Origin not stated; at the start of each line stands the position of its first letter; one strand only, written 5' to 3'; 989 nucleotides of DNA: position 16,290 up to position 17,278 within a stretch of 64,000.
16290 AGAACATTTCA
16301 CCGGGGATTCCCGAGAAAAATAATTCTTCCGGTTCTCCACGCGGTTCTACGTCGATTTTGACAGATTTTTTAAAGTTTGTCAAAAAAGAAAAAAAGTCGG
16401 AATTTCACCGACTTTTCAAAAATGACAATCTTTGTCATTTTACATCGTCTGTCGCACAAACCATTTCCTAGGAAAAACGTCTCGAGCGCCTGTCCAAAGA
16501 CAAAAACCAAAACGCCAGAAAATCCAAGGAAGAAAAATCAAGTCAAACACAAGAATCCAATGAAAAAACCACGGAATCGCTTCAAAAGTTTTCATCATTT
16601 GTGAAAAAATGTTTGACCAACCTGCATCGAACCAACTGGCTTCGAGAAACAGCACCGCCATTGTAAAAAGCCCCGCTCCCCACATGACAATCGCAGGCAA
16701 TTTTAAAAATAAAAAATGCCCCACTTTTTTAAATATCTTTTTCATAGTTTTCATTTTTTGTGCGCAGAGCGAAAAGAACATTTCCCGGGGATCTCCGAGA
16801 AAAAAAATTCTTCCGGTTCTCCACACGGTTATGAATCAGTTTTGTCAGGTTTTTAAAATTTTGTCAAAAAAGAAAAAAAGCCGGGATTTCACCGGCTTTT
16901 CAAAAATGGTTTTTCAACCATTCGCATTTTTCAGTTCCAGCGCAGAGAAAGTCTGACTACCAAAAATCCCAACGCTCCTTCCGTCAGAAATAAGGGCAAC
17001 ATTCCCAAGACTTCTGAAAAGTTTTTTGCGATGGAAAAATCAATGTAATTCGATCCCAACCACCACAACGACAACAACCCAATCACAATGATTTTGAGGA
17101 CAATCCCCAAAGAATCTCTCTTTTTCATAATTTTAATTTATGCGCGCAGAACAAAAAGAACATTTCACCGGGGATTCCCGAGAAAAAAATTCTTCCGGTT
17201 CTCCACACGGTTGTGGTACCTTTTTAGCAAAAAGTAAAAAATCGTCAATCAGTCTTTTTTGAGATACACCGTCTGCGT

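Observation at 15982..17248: Three tandem cassettes: terminator, promoter-like site, conserved ~70-nt leader, and unrelated small membrane protein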

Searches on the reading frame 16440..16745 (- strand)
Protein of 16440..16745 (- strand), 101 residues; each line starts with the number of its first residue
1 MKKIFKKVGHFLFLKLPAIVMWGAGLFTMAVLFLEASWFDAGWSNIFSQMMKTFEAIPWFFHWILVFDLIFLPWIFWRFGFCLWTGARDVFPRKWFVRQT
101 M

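Call 9: search_protein_families(library=pfam, proteins=[window:16440-16745:-], max_evalue=0.1)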
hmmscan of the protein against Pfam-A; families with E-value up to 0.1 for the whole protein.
window:16440-16745:- (101 aa): 0 families

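Call 56: search_protein_representatives(protein=window:16440-16745:-)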
Query: 101 residues. Proteins with E-value up to 0.001 (for the whole library): 1; up to 1e-10: 1; up to 1e-30: 1. The best 1 are listed.
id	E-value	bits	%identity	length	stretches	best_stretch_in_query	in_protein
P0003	4.1e-62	223.9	100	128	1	1-101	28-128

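Call 64: search_protein_families(library=phrogs, proteins=[window:16440-16745:-], max_evalue=1)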
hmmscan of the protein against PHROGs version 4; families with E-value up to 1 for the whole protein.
window:16440-16745:- (101 aa): 0 families

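Call 65: search_protein_families(library=ncbifam, proteins=[window:16440-16745:-], max_evalue=1)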
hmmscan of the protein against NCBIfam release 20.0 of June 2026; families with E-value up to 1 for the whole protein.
window:16440-16745:- (101 aa): 1 family
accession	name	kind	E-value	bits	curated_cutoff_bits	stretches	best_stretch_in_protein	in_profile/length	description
NF005627.0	PRK07377.1-3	equivalog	0.27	11.2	397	1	8-57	58-107/193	hypothetical protein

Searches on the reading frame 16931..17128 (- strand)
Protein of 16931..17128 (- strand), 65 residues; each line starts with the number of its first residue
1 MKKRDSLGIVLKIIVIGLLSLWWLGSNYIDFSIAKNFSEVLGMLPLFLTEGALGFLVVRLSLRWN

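Call 9: search_protein_families(library=pfam, proteins=[window:16931-17128:-], max_evalue=0.1)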
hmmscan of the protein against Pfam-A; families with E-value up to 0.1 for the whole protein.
window:16931-17128:- (65 aa): 0 families

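Call 16: list_cluster_members(proteins=[window:16931-17128:-, window:16440-16745:-, window:16016-16258:-, window:17249-18307:-])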
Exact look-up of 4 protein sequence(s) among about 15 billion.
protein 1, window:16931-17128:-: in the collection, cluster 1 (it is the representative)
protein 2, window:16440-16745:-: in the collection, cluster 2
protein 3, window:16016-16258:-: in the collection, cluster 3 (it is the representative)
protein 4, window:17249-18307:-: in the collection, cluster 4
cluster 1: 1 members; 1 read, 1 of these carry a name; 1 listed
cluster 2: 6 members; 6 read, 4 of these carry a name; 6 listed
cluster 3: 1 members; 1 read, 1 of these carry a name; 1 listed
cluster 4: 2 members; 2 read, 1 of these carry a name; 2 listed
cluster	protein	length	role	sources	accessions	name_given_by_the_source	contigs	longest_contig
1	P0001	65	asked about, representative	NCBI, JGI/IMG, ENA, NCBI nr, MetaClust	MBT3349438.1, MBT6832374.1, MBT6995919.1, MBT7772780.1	hypothetical protein HN954_00625 [bacterium] | hypothetical protein | hypothetical protein [bacterium]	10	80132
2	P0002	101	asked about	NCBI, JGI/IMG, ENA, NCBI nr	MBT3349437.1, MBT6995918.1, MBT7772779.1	hypothetical protein HN954_00620 [bacterium] | hypothetical protein [bacterium]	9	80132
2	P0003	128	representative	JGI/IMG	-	hypothetical protein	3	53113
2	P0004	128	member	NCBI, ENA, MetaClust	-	\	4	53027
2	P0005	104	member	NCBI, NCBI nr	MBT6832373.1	hypothetical protein HOA64_04980 [bacterium] | hypothetical protein [bacterium]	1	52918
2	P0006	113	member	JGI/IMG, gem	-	-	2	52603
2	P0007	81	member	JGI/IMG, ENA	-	-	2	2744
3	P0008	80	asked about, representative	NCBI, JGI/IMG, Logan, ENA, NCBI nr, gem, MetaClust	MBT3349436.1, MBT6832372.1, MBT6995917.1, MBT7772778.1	hypothetical protein HN954_00615 [bacterium] | hypothetical protein | hypothetical protein [bacterium]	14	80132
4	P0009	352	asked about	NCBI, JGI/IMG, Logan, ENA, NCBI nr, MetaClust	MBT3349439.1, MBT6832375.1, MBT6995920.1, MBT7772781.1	mechanosensitive ion channel family protein [bacterium] | small-conductance mechanosensitive channel | \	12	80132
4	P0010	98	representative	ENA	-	-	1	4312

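Call 64: search_protein_families(library=phrogs, proteins=[window:16931-17128:-], max_evalue=1)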
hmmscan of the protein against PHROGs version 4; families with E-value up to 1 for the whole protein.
window:16931-17128:- (65 aa): 4 families
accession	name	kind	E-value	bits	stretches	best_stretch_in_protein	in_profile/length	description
phrog_14416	-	unknown function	0.0038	18.4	1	4-61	2-58/67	-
phrog_32675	-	unknown function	0.096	13.2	1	27-59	108-139/154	-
phrog_20754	-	other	0.49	10.1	1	3-41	166-202/324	protease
phrog_29003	-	unknown function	0.69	9.5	1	8-64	43-96/504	-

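Call 65: search_protein_families(library=ncbifam, proteins=[window:16931-17128:-], max_evalue=1)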
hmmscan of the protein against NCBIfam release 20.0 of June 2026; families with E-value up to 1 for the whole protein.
window:16931-17128:- (65 aa): 0 families

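Call 74: find_homologous_proteins(query=window:16931-17128:-, max_evalue=10)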
Query window:16931-17128:- (65 aa): 1 proteins with E <= 10 among 1 candidates.
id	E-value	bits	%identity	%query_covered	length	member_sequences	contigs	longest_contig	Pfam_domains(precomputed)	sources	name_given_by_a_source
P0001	2.3e-33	131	100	100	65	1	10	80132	-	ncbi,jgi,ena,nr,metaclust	ncbi:hypothetical protein HN954_00625 [bacterium]|jgi:hypothetical protein|nr:hypothetical protein [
